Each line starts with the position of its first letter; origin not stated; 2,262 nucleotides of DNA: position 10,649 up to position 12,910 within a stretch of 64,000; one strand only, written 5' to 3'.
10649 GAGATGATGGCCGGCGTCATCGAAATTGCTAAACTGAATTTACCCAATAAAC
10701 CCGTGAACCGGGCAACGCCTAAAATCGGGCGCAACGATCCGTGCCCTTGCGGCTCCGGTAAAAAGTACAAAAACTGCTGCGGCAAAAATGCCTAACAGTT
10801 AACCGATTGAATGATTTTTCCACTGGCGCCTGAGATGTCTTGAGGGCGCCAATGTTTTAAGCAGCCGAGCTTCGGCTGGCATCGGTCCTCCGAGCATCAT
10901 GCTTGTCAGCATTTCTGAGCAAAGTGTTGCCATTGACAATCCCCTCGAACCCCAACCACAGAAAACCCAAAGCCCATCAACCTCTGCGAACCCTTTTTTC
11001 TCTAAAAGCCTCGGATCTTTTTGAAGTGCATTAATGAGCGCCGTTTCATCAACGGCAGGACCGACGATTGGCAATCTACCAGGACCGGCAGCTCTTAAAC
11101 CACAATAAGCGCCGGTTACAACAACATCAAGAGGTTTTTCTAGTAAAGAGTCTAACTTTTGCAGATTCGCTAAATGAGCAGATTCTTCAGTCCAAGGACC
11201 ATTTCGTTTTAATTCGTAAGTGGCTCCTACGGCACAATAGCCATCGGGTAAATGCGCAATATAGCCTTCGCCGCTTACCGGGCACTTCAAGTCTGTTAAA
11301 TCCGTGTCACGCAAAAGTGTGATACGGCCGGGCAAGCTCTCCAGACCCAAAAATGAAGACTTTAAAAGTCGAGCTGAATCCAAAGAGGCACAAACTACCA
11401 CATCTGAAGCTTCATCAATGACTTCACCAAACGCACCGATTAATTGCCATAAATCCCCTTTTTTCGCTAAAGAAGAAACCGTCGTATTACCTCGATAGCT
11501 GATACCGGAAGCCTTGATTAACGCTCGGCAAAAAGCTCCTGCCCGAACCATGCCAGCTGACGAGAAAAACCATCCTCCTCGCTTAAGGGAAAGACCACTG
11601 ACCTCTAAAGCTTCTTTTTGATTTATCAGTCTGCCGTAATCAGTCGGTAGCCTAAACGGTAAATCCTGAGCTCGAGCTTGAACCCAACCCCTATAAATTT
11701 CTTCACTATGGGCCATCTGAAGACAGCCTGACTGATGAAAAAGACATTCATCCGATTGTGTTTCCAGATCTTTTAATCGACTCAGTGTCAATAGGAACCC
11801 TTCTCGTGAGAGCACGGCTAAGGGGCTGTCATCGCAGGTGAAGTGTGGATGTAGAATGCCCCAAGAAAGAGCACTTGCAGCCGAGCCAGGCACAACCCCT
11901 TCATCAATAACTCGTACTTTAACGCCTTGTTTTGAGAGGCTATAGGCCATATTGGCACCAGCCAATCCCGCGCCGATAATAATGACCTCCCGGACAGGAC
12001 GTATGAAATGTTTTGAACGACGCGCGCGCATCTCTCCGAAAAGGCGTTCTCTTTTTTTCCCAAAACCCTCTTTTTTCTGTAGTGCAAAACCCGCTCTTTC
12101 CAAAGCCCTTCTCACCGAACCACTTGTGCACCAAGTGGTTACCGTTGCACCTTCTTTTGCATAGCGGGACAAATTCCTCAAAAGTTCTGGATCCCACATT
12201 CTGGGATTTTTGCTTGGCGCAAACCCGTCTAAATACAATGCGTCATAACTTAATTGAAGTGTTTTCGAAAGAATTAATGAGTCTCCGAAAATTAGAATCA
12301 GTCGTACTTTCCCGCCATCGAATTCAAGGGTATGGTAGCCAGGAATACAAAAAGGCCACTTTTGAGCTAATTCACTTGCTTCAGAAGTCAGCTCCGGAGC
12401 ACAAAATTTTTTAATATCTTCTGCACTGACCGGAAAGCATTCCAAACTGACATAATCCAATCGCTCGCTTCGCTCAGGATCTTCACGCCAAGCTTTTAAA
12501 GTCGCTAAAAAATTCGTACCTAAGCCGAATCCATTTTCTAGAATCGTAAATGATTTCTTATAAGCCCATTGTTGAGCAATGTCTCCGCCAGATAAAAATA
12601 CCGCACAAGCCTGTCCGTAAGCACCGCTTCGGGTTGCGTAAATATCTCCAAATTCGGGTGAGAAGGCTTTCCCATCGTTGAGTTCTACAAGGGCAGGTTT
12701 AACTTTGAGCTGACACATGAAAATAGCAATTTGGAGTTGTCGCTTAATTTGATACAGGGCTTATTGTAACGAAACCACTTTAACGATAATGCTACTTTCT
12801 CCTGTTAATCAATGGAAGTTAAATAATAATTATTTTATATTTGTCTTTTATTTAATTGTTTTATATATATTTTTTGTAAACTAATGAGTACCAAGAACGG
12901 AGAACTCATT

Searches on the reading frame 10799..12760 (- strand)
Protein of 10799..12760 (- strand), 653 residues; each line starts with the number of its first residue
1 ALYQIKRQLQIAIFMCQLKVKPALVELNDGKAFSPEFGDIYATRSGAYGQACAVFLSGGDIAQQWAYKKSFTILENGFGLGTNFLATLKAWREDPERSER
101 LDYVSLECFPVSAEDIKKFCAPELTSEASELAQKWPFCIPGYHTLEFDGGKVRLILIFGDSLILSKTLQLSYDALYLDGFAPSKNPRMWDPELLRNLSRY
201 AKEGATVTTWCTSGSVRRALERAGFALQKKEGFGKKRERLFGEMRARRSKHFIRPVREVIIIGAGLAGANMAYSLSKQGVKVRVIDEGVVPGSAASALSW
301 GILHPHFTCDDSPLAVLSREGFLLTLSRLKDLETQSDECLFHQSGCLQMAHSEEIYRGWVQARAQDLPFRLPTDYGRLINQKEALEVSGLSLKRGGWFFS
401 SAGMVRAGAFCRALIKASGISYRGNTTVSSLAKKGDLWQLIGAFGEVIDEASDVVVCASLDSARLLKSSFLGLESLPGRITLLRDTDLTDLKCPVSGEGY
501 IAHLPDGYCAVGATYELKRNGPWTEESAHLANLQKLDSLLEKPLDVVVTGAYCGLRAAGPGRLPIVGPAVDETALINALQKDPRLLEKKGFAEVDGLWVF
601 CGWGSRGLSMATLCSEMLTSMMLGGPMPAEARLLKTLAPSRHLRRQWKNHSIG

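Call 71: search_protein_families(library=pfam, proteins=[window:10799-12760:-], max_evalue=0.00001)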
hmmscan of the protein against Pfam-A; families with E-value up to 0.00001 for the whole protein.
window:10799-12760:- (653 aa): 3 families
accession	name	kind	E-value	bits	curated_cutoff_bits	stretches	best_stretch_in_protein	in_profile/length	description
PF01266.30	DAO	-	4.9e-44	151.7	27.9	1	259-620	2-352/353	FAD dependent oxidoreductase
PF05430.17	Methyltransf_30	-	4e-33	114.4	22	1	122-244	1-123/124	S-adenosyl-L-methionine-dependent methyltransferase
PF13450.12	NAD_binding_8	-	1.9e-07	31.7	21.9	1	261-296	1-37/68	NAD(P)-binding Rossmann-like domain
